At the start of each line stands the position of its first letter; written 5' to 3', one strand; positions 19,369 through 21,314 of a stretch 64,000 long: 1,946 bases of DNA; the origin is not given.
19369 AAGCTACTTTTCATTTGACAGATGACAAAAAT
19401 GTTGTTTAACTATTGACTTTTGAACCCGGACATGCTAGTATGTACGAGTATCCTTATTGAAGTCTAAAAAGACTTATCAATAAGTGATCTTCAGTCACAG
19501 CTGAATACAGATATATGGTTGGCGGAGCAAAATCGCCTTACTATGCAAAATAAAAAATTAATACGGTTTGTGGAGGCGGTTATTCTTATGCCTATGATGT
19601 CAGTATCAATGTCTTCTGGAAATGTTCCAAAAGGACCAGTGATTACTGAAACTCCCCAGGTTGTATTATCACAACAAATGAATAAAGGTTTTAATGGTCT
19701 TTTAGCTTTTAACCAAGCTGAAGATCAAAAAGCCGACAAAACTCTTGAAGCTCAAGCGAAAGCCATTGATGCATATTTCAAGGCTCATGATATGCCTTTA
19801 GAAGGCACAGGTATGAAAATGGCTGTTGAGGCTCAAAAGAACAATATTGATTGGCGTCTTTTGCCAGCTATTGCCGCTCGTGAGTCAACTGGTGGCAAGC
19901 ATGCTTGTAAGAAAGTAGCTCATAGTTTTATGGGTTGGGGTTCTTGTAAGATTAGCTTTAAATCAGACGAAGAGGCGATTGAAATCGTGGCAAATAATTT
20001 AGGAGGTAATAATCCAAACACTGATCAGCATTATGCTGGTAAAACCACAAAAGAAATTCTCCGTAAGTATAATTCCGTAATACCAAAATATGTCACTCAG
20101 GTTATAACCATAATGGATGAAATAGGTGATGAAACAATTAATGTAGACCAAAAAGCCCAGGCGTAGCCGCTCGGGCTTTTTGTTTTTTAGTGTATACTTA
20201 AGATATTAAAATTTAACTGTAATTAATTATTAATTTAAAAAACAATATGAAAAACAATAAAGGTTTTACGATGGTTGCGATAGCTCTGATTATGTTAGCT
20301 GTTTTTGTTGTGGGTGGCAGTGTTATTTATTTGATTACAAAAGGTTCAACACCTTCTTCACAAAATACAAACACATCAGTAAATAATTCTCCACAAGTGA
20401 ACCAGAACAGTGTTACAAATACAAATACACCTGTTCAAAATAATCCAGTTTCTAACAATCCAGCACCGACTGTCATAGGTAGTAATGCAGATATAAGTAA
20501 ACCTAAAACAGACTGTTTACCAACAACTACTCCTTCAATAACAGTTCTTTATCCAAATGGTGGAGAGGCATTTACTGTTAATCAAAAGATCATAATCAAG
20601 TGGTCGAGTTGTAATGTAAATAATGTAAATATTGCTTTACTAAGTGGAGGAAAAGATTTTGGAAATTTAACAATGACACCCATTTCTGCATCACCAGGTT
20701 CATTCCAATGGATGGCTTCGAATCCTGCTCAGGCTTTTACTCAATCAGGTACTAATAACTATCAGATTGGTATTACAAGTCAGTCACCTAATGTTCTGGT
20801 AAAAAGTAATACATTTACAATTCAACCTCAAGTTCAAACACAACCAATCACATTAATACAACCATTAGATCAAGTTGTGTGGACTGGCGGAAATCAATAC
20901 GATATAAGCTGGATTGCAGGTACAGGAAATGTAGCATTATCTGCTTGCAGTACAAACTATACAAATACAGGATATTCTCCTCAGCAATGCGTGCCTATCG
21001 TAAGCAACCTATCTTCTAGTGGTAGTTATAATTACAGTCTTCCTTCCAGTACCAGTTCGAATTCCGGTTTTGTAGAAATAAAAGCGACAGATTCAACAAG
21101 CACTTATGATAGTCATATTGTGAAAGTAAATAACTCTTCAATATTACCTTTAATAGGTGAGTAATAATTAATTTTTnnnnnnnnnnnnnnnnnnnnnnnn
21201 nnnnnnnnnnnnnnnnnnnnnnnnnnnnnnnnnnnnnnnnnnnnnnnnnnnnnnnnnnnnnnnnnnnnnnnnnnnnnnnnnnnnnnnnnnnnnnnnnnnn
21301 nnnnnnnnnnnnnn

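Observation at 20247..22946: Three tandem diversifying paralogs with prepilin-like N-termini and a fossil 3' end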

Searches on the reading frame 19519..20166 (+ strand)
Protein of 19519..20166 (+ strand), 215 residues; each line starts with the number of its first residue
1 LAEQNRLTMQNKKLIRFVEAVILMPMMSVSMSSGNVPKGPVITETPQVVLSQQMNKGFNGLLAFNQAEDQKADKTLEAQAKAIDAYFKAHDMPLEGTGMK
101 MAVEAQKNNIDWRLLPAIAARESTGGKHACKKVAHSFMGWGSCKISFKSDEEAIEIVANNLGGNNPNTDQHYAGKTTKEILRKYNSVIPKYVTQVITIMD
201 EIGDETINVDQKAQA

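Call 4: search_protein_families(library=pfam, proteins=[window:19519-20166:+], max_evalue=1)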
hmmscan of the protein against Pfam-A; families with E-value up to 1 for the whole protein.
window:19519-20166:+ (215 aa): 2 families
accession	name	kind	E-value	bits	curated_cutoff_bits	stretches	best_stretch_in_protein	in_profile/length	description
PF01832.25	Glucosaminidase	-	0.00043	21.4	30.2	1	104-202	7-121/123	Mannosyl-glycoprotein endo-beta-N-acetylglucosaminidase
PF01464.25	SLT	-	0.042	13.9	21.3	1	103-132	5-34/117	Transglycosylase SLT domain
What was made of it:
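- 19519..20166 (+): Conserved left flank: lysozyme-like 215-aa gene, used as anchor for the synteny comparison. Weak Glucosaminidase/SLT hits (call 4).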

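Call 5: search_protein_families(library=ncbifam, proteins=[window:19519-20166:+], max_evalue=1)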
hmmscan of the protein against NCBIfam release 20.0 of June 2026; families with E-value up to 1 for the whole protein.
window:19519-20166:+ (215 aa): 0 families

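Call 49: find_related_loci(query=window:19519-20163:+, collection=metagenome_contigs, flank=7000)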
Query window:19519-20163:+ (215 aa) in metagenome_contigs; peptide patterns used: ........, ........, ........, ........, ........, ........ (x = any residue, [..] = any of these).
105 stretches matched a pattern; 15 encode a relative of the query (tblastn E <= 1e-3); 15 distinct loci.
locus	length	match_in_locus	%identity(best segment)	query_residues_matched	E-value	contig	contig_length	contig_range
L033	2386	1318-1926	68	2-204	9e-95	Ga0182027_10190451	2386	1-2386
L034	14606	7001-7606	67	1-202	3e-90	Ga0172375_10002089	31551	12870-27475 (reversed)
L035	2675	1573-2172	67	1-202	2e-91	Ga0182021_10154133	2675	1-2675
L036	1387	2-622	64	9-213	1e-94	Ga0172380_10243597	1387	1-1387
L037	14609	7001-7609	67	1-204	2e-88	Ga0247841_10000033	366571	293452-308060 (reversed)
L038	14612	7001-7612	65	2-203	1e-87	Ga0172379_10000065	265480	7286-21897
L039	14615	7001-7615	65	2-204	5e-87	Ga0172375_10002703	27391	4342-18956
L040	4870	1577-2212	62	2-214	1e-85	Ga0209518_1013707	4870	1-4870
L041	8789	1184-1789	67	1-202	3e-90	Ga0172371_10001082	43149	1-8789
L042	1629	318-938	59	1-207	2e-85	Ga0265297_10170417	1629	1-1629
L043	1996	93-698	61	9-204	1e-82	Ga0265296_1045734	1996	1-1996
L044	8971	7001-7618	58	6-210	4e-76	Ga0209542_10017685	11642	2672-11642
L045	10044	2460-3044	59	9-205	5e-75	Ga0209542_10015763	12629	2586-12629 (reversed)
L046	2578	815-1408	56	6-211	6e-72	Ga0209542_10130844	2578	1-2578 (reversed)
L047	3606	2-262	67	127-214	7e-36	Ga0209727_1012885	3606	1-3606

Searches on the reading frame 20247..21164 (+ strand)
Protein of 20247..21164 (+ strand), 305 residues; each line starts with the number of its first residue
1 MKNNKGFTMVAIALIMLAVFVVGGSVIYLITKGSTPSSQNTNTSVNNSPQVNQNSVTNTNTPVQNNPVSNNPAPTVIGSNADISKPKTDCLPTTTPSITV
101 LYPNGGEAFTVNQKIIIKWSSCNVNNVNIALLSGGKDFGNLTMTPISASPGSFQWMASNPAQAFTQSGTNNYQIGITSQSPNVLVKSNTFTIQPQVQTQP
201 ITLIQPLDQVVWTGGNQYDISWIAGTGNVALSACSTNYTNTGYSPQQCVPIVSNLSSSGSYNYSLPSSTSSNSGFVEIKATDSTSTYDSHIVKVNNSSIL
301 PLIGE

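Call 4: search_protein_families(library=pfam, proteins=[window:20247-21164:+], max_evalue=1)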
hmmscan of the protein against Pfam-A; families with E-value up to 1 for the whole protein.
window:20247-21164:+ (305 aa): 0 families

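Call 5: search_protein_families(library=ncbifam, proteins=[window:20247-21164:+], max_evalue=1)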
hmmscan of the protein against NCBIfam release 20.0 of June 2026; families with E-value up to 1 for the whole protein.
window:20247-21164:+ (305 aa): 2 families
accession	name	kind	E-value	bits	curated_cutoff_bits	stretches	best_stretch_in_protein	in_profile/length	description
NF006283.1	PRK08455.1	equivalog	0.032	13.9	187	1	6-61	17-71/182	flagellar basal body-associated protein FliL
TIGR03931.1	T7SS_Rv3446c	hypoth_equivalog_domain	0.05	13.9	47.6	1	13-65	2-55/194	type VII secretion-associated protein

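Call 12: find_homologous_proteins(query=window:20247-21161:+, max_evalue=0.001)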
Query window:20247-21161:+ (305 aa): 8 proteins with E <= 0.001 among 1594 candidates.
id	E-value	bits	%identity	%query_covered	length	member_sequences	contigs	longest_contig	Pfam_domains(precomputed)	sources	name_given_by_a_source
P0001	2.0e-190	649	100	100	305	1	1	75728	-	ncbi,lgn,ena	-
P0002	1.3e-124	433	71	100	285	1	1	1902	PF10342.16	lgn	-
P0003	1.6e-59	220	57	72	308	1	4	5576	-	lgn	-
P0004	1.3e-41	161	54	36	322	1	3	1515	PF10342.16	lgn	-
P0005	4.3e-41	159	62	34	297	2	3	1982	PF10342.16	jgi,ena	-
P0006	2.1e-40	157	56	35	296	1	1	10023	PF17957.8,PF10342.16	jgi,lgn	-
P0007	2.1e-30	124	41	63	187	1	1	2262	-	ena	-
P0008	5.2e-14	70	44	44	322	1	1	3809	PF10646.15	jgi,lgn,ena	-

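Call 14: find_encoding_contigs(protein=P0001, flank=10000, max_places=4)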
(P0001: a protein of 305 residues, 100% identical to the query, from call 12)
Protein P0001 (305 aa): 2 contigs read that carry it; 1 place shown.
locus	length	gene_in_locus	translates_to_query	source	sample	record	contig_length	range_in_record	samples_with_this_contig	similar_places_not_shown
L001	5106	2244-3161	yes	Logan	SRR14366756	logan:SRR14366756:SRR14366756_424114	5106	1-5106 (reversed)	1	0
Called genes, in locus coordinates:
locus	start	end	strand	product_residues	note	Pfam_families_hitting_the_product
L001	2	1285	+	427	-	?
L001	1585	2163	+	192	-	-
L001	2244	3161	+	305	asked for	-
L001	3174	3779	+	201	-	-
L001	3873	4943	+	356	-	-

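Call 18: find_encoding_contigs(protein=P0006, flank=10000, max_places=3)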
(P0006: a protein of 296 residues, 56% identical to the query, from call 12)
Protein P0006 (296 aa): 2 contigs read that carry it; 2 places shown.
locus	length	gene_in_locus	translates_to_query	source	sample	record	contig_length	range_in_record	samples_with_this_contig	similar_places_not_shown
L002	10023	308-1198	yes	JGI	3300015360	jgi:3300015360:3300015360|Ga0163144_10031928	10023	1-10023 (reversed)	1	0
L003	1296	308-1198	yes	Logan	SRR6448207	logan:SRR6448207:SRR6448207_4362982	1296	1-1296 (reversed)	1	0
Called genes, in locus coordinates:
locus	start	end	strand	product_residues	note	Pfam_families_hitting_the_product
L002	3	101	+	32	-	?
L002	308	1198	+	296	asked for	PF17957:Big_7 (faint), PF10342:Kre9_KNH (weak)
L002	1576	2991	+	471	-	PF00224:PK, PF02887:PK_C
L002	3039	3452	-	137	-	-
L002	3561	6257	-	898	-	PF04168:Alpha-E (faint), PF26449:DUF8128, PF10412:TrwB_AAD_bind (faint)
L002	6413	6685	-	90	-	PF00216:Bac_DNA_binding, PF18291:HU-HIG (weak)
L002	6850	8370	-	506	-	PF12072:RNase_Y_N, PF00013:KH_1 (faint), PF01966:HD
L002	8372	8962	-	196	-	PF00574:CLP_protease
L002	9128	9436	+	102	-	-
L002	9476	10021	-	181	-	?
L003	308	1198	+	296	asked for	PF17957:Big_7 (faint), PF10342:Kre9_KNH (weak)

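Call 19: find_encoding_contigs(protein=P0003, flank=10000, max_places=4)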
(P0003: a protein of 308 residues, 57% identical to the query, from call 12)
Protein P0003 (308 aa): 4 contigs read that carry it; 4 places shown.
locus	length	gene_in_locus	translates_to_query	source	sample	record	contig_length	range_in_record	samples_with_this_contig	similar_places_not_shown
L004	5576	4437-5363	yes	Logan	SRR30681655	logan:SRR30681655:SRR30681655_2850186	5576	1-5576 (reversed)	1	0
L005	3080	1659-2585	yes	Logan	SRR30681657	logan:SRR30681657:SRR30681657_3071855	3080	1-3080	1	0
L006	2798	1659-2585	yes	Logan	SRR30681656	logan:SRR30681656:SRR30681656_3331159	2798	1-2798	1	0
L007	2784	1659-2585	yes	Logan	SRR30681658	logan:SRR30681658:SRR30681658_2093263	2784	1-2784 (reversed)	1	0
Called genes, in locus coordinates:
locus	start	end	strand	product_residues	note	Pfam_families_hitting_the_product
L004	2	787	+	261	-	?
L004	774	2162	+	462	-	PF21799:MurD-like_N (weak), PF08245:Mur_ligase_M, PF02875:Mur_ligase_C (weak)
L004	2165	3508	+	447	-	PF01225:Mur_ligase, PF08245:Mur_ligase_M, PF02875:Mur_ligase_C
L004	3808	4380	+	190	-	-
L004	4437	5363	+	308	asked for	-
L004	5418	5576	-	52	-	?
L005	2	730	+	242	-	?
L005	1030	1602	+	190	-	-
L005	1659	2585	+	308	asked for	-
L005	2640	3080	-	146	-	?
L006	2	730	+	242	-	?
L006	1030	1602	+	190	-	-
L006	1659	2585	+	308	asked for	-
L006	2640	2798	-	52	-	?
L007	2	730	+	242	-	?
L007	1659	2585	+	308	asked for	-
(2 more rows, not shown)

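Call 20: find_encoding_contigs(protein=P0002, flank=10000, max_places=3)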
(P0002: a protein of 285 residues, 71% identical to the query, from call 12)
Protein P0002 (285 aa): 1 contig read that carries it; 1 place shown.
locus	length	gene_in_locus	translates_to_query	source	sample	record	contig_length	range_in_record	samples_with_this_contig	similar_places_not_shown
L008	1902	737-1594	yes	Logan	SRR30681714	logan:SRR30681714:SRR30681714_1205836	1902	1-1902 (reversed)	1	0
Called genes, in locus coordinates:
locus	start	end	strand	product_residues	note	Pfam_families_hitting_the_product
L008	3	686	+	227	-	?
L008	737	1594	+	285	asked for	PF10342:Kre9_KNH (faint)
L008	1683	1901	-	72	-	?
